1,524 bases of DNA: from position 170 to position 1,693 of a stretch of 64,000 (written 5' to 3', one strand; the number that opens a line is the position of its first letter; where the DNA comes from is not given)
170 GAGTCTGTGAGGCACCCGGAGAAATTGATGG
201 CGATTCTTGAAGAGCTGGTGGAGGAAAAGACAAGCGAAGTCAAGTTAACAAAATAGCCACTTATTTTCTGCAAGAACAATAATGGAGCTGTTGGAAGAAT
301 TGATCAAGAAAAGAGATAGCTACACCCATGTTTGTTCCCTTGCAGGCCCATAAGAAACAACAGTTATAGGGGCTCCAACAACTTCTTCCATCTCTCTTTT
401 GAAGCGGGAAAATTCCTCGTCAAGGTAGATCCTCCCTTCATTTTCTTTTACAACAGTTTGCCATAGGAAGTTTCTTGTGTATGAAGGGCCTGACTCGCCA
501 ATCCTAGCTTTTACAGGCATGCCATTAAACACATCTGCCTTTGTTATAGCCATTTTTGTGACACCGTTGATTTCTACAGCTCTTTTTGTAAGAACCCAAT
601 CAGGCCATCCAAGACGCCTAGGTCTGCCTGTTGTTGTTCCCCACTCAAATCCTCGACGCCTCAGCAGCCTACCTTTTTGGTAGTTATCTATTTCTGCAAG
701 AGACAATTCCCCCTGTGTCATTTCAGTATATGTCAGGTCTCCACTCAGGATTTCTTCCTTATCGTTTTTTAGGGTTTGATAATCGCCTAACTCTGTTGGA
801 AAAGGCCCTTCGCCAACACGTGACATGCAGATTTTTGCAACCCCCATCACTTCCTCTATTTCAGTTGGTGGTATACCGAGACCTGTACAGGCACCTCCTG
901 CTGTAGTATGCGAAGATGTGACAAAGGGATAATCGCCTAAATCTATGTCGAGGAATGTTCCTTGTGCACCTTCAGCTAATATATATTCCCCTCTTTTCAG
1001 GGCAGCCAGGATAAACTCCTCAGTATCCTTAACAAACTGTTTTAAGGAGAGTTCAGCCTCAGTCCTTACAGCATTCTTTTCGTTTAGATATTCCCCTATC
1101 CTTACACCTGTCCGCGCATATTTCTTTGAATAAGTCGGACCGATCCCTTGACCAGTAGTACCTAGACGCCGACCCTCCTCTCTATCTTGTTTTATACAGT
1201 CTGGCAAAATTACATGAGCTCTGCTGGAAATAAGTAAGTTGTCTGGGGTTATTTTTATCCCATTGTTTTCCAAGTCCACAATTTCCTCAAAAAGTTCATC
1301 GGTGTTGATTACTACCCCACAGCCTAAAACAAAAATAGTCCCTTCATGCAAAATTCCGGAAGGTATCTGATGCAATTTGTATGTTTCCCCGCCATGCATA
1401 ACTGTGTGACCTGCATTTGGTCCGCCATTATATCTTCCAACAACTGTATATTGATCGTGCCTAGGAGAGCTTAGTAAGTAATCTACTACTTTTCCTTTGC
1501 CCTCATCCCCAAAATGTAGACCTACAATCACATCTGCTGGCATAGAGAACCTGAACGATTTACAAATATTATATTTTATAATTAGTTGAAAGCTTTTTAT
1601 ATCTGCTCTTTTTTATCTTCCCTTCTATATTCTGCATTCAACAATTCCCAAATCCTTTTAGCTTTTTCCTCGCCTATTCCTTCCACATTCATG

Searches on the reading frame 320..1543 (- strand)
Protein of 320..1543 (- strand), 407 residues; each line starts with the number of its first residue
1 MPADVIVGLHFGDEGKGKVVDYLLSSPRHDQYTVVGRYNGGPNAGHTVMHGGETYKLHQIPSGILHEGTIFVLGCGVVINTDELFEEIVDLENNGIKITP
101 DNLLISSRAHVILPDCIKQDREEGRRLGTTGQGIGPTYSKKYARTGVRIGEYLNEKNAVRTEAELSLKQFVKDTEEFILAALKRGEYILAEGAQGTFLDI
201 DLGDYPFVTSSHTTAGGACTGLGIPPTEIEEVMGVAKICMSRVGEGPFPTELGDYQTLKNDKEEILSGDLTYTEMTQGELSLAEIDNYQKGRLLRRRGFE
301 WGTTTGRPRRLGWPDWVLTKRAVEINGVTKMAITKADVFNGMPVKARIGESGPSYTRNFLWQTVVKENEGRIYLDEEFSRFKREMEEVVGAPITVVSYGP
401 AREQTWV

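Call 67: find_homologous_proteins(query=window:320-1543:-, max_evalue=1e-30)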
Query window:320-1543:- (407 aa): 7999 proteins with E <= 1e-30 among 8000 candidates; the best 120 are listed.
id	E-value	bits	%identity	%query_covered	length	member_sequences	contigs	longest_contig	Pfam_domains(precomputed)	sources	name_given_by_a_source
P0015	5.5e-276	933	100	100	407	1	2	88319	PF00709.28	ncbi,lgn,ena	-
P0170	3.9e-203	693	75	100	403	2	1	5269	PF00709.28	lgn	-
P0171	2.0e-145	503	56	100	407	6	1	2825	PF00709.28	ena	-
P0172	3.1e-94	334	43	99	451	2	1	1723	PF00709.28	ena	-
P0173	1.5e-93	332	43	99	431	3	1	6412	PF00709.28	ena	-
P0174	2.1e-90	322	43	100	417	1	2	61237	PF00709.28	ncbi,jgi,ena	-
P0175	1.7e-83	299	44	99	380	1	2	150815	PF00709.28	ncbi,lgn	-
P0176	4.4e-83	298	43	99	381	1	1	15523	PF00709.28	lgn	-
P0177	2.8e-81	292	42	84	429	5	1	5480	PF00709.28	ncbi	-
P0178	7.2e-81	290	42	99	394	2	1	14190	PF00709.28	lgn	-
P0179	1.4e-80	289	41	100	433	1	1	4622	PF00709.28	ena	-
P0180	1.6e-80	289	41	100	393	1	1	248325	PF00709.28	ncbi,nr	ncbi:MAG: adenylosuccinate synthetase [Candidatus Sericytochromatia bacterium]|nr:adenylosuccinate s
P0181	1.7e-80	289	40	100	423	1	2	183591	PF00709.28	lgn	-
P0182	2.3e-80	289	40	100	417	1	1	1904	PF00709.28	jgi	jgi:adenylosuccinate synthase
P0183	2.3e-80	289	41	99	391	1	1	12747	PF00709.28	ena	-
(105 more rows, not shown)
